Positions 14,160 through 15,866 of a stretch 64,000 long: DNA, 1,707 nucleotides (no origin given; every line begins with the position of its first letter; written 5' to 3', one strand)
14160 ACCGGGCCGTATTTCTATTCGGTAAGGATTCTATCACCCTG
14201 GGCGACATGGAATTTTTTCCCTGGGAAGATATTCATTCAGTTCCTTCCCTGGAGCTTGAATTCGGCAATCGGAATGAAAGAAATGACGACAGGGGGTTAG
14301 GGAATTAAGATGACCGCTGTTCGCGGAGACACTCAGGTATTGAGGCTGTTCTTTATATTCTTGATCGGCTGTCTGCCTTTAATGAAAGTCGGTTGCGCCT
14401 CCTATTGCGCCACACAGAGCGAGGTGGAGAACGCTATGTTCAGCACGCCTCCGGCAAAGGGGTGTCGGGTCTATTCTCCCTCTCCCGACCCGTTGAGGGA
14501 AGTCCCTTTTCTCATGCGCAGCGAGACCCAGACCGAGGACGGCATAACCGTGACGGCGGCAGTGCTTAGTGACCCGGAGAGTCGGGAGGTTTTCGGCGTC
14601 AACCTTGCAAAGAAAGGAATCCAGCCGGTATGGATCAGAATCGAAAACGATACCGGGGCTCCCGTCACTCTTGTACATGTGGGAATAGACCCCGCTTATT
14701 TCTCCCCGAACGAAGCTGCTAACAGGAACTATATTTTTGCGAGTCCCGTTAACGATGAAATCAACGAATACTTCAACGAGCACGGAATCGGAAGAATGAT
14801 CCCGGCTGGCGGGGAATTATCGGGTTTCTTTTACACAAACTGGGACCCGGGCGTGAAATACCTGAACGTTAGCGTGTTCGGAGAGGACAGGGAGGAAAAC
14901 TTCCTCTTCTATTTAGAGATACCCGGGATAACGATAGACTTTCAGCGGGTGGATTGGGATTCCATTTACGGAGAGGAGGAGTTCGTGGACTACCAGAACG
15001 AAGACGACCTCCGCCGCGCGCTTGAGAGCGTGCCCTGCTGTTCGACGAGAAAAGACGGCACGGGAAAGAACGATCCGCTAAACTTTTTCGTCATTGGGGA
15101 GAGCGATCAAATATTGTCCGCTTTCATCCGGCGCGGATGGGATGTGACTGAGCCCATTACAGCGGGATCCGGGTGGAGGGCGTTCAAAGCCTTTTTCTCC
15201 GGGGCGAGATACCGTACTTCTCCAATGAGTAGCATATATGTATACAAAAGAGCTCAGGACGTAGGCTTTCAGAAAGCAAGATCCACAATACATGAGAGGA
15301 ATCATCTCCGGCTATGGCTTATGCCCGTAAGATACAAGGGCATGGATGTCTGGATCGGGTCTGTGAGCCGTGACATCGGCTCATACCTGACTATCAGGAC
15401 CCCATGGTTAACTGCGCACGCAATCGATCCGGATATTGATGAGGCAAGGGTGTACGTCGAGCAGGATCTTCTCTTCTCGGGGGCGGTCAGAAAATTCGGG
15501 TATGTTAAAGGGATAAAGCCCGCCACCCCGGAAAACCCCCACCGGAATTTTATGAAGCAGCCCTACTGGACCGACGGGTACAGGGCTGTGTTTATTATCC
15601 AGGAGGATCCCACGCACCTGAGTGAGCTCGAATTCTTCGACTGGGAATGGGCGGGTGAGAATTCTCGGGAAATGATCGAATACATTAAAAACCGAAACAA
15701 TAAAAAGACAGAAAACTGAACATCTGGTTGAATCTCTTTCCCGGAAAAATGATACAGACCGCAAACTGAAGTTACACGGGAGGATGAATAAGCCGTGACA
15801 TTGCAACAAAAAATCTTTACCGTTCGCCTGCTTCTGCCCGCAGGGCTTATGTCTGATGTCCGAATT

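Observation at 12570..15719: Tandem paralogous lipoproteins of an unrecognised family behind a 416-bp leader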

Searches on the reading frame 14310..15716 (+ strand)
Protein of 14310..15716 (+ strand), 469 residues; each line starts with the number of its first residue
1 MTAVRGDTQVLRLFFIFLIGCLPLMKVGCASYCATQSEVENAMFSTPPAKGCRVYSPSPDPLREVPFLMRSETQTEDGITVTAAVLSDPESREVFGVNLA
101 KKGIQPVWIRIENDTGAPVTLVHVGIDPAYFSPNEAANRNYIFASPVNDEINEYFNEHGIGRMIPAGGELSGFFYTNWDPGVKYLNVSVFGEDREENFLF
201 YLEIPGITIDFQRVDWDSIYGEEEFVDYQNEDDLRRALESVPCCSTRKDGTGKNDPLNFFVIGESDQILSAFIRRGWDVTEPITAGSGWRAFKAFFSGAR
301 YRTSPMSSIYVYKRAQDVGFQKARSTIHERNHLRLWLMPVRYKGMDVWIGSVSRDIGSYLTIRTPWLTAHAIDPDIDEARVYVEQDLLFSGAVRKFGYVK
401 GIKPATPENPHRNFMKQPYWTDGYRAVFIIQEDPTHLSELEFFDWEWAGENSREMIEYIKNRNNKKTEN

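Call 4: search_protein_families(library=pfam, proteins=[window:14310-15716:+], max_evalue=1)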
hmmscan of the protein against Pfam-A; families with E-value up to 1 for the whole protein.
window:14310-15716:+ (469 aa): 1 family
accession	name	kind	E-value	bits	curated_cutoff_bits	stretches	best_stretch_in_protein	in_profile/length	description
PF14067.11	LssY_C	-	1.1e-41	143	25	1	244-424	7-187/188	LssY C-terminus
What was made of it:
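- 14310..15719 (+): P2: 469-aa LssY_C-domain lipoprotein (copy 2 of the pair). PF14067 at 1.1e-41, 143 bits (call 4).
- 15039..15581 (+): P2 LssY_C domain (residues 244-424). It carries the candidate functional residues D278, E281, Q321, R330, R354, D355 and D373. Pfam positions 7-187 of 188 (call 4).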

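Call 5: search_protein_families(library=ncbifam, proteins=[window:14310-15716:+], max_evalue=1)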
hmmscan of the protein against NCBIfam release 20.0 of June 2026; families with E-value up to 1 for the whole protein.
window:14310-15716:+ (469 aa): 0 families

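Call 10: find_homologous_proteins(query=window:14310-15716:+)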
Query window:14310-15716:+ (469 aa): 1499 proteins with E <= 0.001 among 5513 candidates; the best 120 are listed.
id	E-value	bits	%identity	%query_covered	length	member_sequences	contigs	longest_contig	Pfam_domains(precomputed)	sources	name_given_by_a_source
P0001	0.0e+0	1108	100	100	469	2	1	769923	PF14067.12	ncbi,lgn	ncbi:MAG: LssY C-terminal domain-containing protein [Deltaproteobacteria bacterium]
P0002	6.9e-243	825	72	99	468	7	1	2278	PF14067.12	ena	-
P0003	1.0e-242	824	72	100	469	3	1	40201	PF14067.12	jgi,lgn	-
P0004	2.0e-242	823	72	99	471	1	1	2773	PF14067.12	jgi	jgi:LssY C-terminus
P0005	3.5e-241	819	71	99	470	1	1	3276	PF14067.12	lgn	-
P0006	3.8e-236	802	70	98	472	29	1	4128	PF14067.12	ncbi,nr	ncbi:MAG TPA: LssY C-terminal domain-containing protein [Thermodesulfobacteriota bacterium]|nr:LssY 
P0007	2.7e-233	793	70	99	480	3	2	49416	PF14067.12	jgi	jgi:hypothetical protein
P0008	1.8e-232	790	70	99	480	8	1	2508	PF14067.12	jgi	jgi:hypothetical protein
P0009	1.0e-231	788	69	97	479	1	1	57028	PF14067.12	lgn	-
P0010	2.2e-231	787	69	97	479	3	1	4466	PF14067.12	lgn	-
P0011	1.6e-230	784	72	94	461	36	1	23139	PF14067.12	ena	-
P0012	1.9e-228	777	68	97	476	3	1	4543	PF14067.12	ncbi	-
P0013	1.1e-225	768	67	98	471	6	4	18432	PF14067.12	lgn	-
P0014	3.1e-225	767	68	97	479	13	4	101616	PF14067.12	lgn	-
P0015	2.5e-224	764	67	97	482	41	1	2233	PF14067.12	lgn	-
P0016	2.8e-193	661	57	97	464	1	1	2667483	PF14067.12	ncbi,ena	-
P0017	4.3e-188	644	62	95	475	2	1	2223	PF14067.12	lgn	-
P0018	1.1e-182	626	58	97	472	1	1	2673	PF14067.12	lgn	-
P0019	4.7e-180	618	58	96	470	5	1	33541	PF14067.12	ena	-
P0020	2.1e-179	615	59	93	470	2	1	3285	PF14067.12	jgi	jgi:hypothetical protein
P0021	1.3e-178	613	58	96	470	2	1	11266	PF14067.12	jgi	jgi:hypothetical protein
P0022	1.2e-177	610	58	93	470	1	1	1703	PF14067.12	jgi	jgi:hypothetical protein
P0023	1.2e-177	610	58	96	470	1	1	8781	PF14067.12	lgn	-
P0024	2.7e-176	605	57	97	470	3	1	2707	PF14067.12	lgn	-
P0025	6.8e-175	600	57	93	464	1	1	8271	PF14067.12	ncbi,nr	ncbi:LssY C-terminal domain-containing protein [Desulfobacterota bacterium AH_259_B03_O07]|nr:LssY C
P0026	9.8e-175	600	57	96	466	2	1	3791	PF14067.12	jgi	-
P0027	1.4e-174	599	57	95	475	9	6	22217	PF14067.12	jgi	jgi:hypothetical protein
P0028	7.7e-171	587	54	98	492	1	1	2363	PF14067.12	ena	-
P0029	2.5e-170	585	56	96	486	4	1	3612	PF14067.12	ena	-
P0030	1.0e-168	580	54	97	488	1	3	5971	PF14067.12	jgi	jgi:hypothetical protein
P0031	1.6e-168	579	58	89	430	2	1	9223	PF14067.12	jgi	jgi:hypothetical protein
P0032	4.2e-165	568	54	97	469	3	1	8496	PF14067.12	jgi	-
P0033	6.6e-164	564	53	97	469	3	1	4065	PF14067.12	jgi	-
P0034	1.1e-162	560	61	82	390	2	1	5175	PF14067.12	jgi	-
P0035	1.1e-162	560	43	84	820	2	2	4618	PF14067.12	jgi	jgi:hypothetical protein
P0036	3.1e-152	526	75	60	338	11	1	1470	PF14067.12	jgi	-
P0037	8.5e-152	524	54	87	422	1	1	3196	PF14067.12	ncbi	ncbi:MAG: LssY C-terminal domain-containing protein, partial [Candidatus Methylomirabilales bacteriu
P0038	2.3e-150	520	57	84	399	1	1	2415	PF14067.12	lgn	-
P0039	2.8e-150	519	52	92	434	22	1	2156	PF14067.12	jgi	-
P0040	6.6e-149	515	52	93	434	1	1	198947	PF14067.12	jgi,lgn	-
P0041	4.5e-148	512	55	86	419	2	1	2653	PF14067.12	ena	-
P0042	1.7e-147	510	51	92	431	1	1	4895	PF14067.12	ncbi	ncbi:MAG: LssY C-terminal domain-containing protein [Thermodesulfobacteriota bacterium]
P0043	1.7e-146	507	54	84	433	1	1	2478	PF14067.12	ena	-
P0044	1.3e-145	504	54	84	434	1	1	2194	PF14067.12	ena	-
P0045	3.5e-145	503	52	92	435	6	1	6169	PF14067.12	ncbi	-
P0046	1.8e-142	494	52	89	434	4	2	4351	PF14067.12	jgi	jgi:LssY-like putative type I secretion system component LssY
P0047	3.0e-142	493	53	84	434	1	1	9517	PF14067.12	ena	-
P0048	4.7e-142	492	53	84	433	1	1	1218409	PF14067.12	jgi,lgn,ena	-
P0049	8.6e-142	491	53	84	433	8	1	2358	PF14067.12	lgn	-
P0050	6.8e-141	488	52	89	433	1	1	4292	PF14067.12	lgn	-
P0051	3.3e-140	486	51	90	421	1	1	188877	PF14067.12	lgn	-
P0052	4.9e-140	486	53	81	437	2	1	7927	PF14067.12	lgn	-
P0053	1.9e-138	480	49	91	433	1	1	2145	PF14067.12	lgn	-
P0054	2.6e-138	480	51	91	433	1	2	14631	PF14067.12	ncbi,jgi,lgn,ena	-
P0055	3.1e-131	457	48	88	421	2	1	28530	PF14067.12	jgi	jgi:LssY C-terminus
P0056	3.2e-131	456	47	86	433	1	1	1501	PF14067.12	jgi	jgi:hypothetical protein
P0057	4.3e-131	456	49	89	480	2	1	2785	PF14067.12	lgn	-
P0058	8.5e-131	455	51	85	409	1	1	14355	PF14067.12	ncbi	-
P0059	8.2e-130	452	50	86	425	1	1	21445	PF14067.12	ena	-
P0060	1.0e-129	451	50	88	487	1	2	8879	PF14067.12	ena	-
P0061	1.6e-129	451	48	88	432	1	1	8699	PF14067.12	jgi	jgi:hypothetical protein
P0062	2.3e-129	450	49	89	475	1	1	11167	PF14067.12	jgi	jgi:LssY C-terminus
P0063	1.3e-128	448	47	86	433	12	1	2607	PF14067.12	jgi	jgi:hypothetical protein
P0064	3.1e-128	447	47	87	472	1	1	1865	PF14067.12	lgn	-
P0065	1.3e-127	445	47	87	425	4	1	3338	PF14067.12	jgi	jgi:hypothetical protein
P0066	8.8e-127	442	45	92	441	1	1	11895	PF14067.12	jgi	jgi:hypothetical protein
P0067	2.3e-126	440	46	86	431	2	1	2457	PF14067.12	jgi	jgi:hypothetical protein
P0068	4.4e-126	440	49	89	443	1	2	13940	PF14067.12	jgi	jgi:hypothetical protein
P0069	8.7e-126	439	48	88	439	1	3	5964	PF14067.12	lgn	-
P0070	1.5e-125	438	47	86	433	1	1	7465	PF14067.12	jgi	-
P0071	2.1e-125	437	47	86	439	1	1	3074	PF14067.12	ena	-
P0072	7.5e-125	435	49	87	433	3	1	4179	PF14067.12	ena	-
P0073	9.2e-125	435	49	84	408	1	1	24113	PF14067.12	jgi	jgi:hypothetical protein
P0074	1.4e-124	435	46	87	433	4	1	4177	PF14067.12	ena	-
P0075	3.9e-124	433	46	87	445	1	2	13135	PF14067.12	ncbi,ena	-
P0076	4.7e-124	433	48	82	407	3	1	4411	PF14067.12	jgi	-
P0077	5.3e-124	433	49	83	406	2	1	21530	PF14067.12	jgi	jgi:hypothetical protein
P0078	7.7e-124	432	48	86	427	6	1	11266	PF14067.12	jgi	jgi:hypothetical protein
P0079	8.8e-124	432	49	84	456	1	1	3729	PF14067.12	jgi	jgi:hypothetical protein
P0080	1.4e-123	431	51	83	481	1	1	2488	PF14067.12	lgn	-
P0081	1.8e-123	431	46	86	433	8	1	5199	PF14067.12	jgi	jgi:hypothetical protein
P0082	2.0e-123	431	50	83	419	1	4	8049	PF14067.12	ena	-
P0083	2.1e-123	431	50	83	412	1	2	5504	PF14067.12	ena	-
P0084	2.4e-123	430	49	84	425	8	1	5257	PF14067.12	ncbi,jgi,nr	ncbi:MAG: LssY C-terminal domain-containing protein [Deltaproteobacteria bacterium]|nr:LssY C-termin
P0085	3.1e-123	430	46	84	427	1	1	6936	PF14067.12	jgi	jgi:hypothetical protein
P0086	3.1e-123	430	51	83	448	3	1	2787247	PF14067.12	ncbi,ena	-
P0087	4.2e-123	430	49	84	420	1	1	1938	PF14067.12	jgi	-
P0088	4.3e-123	430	45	85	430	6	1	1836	PF14067.12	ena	-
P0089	5.8e-123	429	49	85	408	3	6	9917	PF14067.12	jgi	jgi:hypothetical protein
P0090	6.1e-123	429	51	83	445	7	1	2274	PF14067.12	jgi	jgi:LssY-like putative type I secretion system component LssY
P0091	1.1e-122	428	48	86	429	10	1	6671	PF14067.12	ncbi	ncbi:MAG TPA: LssY C-terminal domain-containing protein [Thermodesulfobacteriota bacterium]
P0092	1.9e-122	427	47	86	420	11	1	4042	PF14067.12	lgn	-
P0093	2.5e-122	427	47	88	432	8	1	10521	PF14067.12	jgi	-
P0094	3.9e-122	426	44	89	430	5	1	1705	PF14067.12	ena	-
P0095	5.8e-122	426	45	86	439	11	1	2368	PF14067.12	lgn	-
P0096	7.0e-122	426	50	85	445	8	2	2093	PF14067.12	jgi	jgi:hypothetical protein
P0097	9.5e-122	425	50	83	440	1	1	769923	PF14067.12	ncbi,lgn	ncbi:MAG: LssY C-terminal domain-containing protein [Deltaproteobacteria bacterium]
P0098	1.2e-121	425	50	84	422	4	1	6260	PF14067.12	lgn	-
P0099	1.8e-121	424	46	84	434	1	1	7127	PF14067.12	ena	-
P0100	2.3e-121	424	50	84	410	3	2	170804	PF14067.12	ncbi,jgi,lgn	-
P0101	3.8e-121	423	48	86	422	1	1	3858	PF14067.12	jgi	-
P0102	7.0e-121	422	49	86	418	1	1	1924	PF14067.12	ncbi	-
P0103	7.7e-121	422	45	87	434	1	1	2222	PF14067.12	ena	-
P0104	1.7e-120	421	48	84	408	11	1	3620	PF14067.12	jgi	jgi:hypothetical protein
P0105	1.8e-120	421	49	86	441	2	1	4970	PF14067.12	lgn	-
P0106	2.6e-120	420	48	84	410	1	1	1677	PF14067.12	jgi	jgi:hypothetical protein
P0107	6.7e-120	419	47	87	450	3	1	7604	PF14067.12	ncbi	-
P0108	9.5e-120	419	50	85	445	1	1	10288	PF14067.12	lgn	-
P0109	1.5e-119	418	48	84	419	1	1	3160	PF14067.12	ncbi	-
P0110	2.5e-119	417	48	86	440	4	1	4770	PF14067.12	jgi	jgi:hypothetical protein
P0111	2.8e-119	417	46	92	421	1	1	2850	PF14067.12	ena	-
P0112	3.6e-119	417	46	87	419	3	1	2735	PF14067.12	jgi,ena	-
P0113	4.2e-119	417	48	84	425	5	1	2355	PF14067.12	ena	-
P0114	5.5e-119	416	49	78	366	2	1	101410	PF14067.12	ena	-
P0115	6.2e-119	416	48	84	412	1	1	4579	PF14067.12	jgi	jgi:hypothetical protein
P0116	6.6e-119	416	47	87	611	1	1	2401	PF14067.12,PF03724.23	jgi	jgi:hypothetical protein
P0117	9.6e-119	415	45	93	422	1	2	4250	PF14067.12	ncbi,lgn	-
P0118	9.8e-119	415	45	85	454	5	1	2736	PF14067.12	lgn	-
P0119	1.3e-118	415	47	86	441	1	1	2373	PF14067.12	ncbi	-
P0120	1.9e-118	414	48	84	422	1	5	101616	PF14067.12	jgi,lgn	-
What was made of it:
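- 14310..15719 (+): Identical to P0001 on a 769,923-bp MAG contig (call 10).
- Only the shared Pfam domain (call 4) and a JGI label, 'LssY-like putative type I secretion system component', on one homologue (call 10).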

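Call 12: search_solved_structures(query=window:14310-15716:+, max_evalue=10)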
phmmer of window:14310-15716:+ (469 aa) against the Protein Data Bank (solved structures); distinct sequences matched with E-value up to 10: 2.
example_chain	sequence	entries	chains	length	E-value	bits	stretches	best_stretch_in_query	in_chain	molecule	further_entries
8bmv_A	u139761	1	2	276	0.47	12.3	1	135-195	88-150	Methyl-accepting chemotaxis protein McpH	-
5kak_A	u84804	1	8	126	1.1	11.1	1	150-186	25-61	Uncharacterized protein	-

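Call 15: find_encoding_contigs(protein=P0016, flank=8000, max_places=3)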
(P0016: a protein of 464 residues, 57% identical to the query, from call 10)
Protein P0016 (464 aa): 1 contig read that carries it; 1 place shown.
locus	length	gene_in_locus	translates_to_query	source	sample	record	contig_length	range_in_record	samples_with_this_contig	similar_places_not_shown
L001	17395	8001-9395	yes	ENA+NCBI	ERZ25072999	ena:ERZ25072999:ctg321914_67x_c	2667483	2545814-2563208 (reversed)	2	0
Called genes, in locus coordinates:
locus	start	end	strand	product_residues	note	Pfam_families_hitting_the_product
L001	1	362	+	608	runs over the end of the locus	PF07732:Cu-oxidase_3, PF00394:Cu-oxidase (weak), PF07731:Cu-oxidase_2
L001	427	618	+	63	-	-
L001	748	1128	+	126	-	-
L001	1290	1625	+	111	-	PF08734:GYD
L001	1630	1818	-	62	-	PF06348:DUF1059 (weak)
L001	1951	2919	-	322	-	-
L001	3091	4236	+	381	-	-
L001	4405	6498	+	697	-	PF06739:SBBP (faint), PF08450:SGL (faint), PF01436:NHL (faint), PF07494:Reg_prop (faint)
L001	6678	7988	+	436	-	PF14067:LssY_C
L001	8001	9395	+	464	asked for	PF14067:LssY_C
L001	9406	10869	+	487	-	PF20695:UbiD_N, PF01977:UbiD, PF20696:UbiD_C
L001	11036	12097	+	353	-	PF01764:Lipase_3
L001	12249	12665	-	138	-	-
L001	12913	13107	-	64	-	PF13240:Zn_Ribbon_1 (weak)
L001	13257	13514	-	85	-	-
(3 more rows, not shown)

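Call 20: find_encoding_contigs(protein=P0086, flank=8000, max_places=2)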
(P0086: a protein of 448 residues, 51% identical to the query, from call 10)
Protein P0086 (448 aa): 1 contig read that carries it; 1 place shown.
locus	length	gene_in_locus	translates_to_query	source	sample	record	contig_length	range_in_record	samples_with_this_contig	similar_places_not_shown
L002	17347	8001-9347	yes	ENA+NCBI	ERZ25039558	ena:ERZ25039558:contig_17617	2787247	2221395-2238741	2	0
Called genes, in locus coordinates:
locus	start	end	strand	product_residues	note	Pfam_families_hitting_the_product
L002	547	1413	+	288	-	PF00034:Cytochrom_C (faint), PF13442:Cytochrome_CBB3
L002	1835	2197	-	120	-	-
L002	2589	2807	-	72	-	-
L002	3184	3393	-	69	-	PF00313:CSD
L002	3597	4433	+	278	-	PF01925:TauE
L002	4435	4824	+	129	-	PF07843:DUF1634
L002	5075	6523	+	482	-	PF06863:DUF1254, PF06742:DUF1214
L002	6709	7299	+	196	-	-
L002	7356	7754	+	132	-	PF09917:DUF2147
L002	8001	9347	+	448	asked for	PF14067:LssY_C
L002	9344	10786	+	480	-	PF14067:LssY_C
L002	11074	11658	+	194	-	PF13302:Acetyltransf_3 (weak), PF00583:Acetyltransf_1 (weak)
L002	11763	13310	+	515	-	PF00989:PAS, PF13188:PAS_8 (weak), PF13426:PAS_9, PF24820:Diguanyl_cycl_sensor (faint), PF08448:PAS_4, PF13188:PAS_8 (weak), PF13426:PAS_9, PF02518:HATPase_c, +2 more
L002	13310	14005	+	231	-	PF00072:Response_reg, PF00308:Bac_DnaA (faint), PF00158:Sigma54_activat, PF14532:Sigma54_activ_2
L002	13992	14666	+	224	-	PF00158:Sigma54_activat, PF25601:AAA_lid_14, PF02954:HTH_8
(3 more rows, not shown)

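Call 21: find_encoding_contigs(protein=P0048, flank=8000, max_places=2)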
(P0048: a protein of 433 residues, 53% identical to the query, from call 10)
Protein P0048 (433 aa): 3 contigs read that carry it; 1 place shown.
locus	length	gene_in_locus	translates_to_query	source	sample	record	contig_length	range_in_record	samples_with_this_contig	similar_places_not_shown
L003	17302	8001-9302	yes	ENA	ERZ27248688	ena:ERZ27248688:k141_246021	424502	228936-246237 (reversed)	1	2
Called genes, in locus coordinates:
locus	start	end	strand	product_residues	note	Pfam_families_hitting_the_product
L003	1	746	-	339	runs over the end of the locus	-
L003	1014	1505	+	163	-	PF13441:Gly-zipper_YMGG (weak), PF13436:Gly-zipper_OmpA, PF13488:Gly-zipper_Omp (weak)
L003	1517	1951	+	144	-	-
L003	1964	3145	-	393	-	PF06965:Na_H_antiport_1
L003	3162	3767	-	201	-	-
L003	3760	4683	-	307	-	PF02470:MlaD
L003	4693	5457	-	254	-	PF00005:ABC_tran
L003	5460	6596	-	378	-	PF02405:MlaE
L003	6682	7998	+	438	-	PF14067:LssY_C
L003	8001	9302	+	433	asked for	PF14067:LssY_C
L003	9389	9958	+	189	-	-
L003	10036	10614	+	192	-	-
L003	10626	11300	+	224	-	PF07885:Ion_trans_2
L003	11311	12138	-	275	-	-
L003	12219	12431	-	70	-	-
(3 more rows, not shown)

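Call 22: predict_structure(alignment_id=A1)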
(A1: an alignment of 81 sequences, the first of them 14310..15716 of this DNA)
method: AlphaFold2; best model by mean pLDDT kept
length: 469 residues; sequences in the alignment: 81
mean_pLDDT: 88.4   pTM: 0.81
mean pLDDT of the five models: 88.4, 88.4, 88.3, 87.9, 86.7
residues with pLDDT >= 90: 276; 70-90: 153; 50-70: 37; < 50: 3
segments of 3 or more residues with pLDDT < 50: none
pLDDT, mean of each block of 10 residues (from residue 1): 58 85 62 60 56 83 85 96 94 92 94 97 90 96 88 97 97 92 90 89 81 87 95 98 95 95 92 88 83 81 86 94 82 96 98 91 82 95 95 96 96 94 98 89 91 90 83
secondary structure, 60 per line:
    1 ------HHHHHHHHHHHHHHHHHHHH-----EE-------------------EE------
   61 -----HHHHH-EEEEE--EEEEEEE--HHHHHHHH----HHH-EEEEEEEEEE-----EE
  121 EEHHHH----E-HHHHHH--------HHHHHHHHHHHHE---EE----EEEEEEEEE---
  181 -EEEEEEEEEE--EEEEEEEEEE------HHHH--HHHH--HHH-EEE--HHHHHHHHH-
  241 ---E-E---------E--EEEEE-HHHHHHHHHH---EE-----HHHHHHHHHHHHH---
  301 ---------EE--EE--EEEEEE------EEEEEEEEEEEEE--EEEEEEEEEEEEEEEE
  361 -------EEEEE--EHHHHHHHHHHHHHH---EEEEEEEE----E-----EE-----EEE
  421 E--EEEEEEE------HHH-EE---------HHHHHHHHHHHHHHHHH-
elements in order: H7-26 H66-70 E72-76 E79-85 H88-95 E104-113 E119-122 H123-126 H133-138 H147-158 E169-177 E182-191 E194-203 H210-213 H216-219 E226-228 H231-239 E259-263 H265-274 H285-297 E318-323 E330-342 E345-360 E368-372 H376-389 E393-400 E418-421 E424-430 H452-468
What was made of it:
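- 14310..15719 (+): AlphaFold2 model: pLDDT 88.4, pTM 0.81 (call 22).
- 14310..14396 (+): P2 signal peptide and lipobox region (LIGC21 or KVGC29). It is followed by a roughly 23-residue tether that ends at C52, the relic of the ancestral lipobox Cys. The model shows a helix at residues 7-26 and then a low-confidence linker (call 22).
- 15663..15716 (+): P2-specific C-terminal basic helix (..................). Helix at 452-468 in the model (call 22).
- Architecture and fold: full model pLDDT 88, pTM 0.81 (call 22).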

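Call 23: find_encoding_contigs(protein=P0014, flank=9000, max_places=4)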
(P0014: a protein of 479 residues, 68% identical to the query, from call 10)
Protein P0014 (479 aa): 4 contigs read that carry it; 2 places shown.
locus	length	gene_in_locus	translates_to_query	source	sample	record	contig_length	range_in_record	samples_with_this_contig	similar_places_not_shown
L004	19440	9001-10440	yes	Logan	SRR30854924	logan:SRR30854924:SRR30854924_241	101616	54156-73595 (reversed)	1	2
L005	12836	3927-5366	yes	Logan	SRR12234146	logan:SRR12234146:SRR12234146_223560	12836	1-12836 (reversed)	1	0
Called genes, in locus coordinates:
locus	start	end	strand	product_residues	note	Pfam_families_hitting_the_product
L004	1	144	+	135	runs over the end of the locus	PF09917:DUF2147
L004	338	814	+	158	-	-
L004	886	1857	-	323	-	PF00165:HTH_AraC (faint), PF12833:HTH_18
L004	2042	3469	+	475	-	PF06863:DUF1254, PF06742:DUF1214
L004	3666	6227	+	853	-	PF00884:Sulfatase, PF16347:SGSH_C (weak)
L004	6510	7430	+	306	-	-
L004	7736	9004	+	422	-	PF14067:LssY_C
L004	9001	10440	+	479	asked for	PF14067:LssY_C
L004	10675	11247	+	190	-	PF13302:Acetyltransf_3 (weak), PF00583:Acetyltransf_1, PF13508:Acetyltransf_7 (weak)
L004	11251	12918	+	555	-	PF00989:PAS, PF13188:PAS_8, PF13426:PAS_9, PF13188:PAS_8 (weak), PF08448:PAS_4, PF13426:PAS_9, PF00512:HisKA (weak), PF02518:HATPase_c, +3 more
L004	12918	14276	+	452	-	PF00072:Response_reg, PF00004:AAA (faint), PF00158:Sigma54_activat, PF14532:Sigma54_activ_2, PF07728:AAA_5, PF25601:AAA_lid_14, PF02954:HTH_8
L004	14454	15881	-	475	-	PF12801:Fer4_5, PF13187:Fer4_9 (faint), PF13534:Fer4_17 (faint), PF12838:Fer4_7 (faint), PF13183:Fer4_8 (faint), PF13746:Fer4_18, PF11614:FixG_C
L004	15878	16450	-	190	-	PF14715:FixP_N, PF13442:Cytochrome_CBB3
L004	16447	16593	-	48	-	-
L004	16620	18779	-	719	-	PF00115:COX1, PF02433:FixO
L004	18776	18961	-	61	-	PF03597:FixS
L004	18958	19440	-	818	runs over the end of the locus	PF12156:ATPase-cat_bd, PF00122:E1-E2_ATPase, PF00702:Hydrolase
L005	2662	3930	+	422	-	PF14067:LssY_C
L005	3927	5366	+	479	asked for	PF14067:LssY_C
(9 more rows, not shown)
